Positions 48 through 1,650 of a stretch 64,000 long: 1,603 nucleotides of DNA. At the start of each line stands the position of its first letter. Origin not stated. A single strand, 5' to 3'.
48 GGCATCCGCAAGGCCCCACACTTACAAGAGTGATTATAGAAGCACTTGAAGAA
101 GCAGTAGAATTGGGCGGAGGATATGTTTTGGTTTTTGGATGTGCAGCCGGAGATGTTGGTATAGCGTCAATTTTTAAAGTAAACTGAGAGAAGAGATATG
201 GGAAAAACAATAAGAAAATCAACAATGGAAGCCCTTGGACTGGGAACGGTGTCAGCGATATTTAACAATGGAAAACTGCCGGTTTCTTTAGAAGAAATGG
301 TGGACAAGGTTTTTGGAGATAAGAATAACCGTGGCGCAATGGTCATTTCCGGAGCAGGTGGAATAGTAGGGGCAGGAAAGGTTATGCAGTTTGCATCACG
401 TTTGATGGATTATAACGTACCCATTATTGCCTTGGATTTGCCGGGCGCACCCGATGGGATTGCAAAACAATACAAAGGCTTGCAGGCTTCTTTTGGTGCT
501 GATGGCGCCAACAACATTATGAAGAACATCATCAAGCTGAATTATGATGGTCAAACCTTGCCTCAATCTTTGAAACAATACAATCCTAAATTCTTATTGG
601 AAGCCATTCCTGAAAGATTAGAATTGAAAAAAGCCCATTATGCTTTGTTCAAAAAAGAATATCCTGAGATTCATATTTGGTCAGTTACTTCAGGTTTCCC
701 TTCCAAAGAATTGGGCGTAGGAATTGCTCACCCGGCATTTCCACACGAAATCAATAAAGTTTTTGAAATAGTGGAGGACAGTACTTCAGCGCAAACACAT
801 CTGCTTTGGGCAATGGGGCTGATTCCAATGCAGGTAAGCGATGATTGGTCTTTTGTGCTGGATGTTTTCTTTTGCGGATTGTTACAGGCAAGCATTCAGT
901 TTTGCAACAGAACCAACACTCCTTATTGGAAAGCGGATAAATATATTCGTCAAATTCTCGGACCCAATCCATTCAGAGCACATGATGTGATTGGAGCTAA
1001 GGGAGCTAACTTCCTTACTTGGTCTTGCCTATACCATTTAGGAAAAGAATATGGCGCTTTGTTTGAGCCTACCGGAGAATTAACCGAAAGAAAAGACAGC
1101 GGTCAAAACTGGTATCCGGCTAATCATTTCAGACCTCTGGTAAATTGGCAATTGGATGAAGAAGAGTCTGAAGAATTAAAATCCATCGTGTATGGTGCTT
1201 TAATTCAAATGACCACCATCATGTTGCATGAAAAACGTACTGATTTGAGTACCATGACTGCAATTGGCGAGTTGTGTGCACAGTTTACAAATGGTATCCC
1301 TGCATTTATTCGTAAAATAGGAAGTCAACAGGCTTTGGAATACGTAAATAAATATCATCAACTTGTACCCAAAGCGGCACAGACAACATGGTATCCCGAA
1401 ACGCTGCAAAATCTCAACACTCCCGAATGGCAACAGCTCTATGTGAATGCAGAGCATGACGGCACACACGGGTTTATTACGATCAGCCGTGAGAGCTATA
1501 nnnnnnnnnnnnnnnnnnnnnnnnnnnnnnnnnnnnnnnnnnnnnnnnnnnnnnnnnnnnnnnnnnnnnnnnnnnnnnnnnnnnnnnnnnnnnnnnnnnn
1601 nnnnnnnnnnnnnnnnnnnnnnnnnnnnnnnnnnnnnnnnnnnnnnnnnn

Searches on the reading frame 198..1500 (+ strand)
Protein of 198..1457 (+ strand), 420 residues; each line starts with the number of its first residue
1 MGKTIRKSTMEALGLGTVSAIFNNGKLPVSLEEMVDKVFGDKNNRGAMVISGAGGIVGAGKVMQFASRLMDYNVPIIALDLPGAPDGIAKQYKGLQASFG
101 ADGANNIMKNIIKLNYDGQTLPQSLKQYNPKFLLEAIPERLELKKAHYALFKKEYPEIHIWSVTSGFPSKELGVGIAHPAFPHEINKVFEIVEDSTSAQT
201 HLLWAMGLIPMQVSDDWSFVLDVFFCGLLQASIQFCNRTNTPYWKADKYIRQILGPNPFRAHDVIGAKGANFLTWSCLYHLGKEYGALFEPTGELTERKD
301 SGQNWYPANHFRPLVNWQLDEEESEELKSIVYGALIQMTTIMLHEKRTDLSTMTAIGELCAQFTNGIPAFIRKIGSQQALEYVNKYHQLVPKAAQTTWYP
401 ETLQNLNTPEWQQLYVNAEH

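Call 45: search_solved_structures(query=window:198-1500:+, max_evalue=1, show_alignments=1)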
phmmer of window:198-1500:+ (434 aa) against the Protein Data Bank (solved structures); distinct sequences matched with E-value up to 1: 0.
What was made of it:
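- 198..2288 (+): 696-aa divergent 3-hydroxyacyl-CoA dehydrogenase / enoyl-CoA hydratase fusion (HAD at the N-terminus, ECH at the C-terminus). Candidate for oxidising 3-hydroxypimelyl-CoA and/or a side chain. No PDB sequence hit for the N-terminal 434 aa (call 45).
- Tried and rejected: PDB sequence search of the N-terminal 434 aa of the 696-aa protein: no hit (call 45).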

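Call 59: search_protein_families(library=pfam, proteins=[window:198-1457:+], max_evalue=10)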
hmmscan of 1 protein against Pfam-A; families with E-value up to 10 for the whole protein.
window:198-1457:+ (420 aa): 1 family
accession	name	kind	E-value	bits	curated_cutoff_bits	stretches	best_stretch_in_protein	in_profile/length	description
PF02737.24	3HCDH_N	-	0.00024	21.5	22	1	52-199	6-157/180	3-hydroxyacyl-CoA dehydrogenase, NAD binding domain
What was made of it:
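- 198..2288 (+): Borderline 3HCDH_N at 52-199 (21.5 bits, gathering score 22; call 59).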
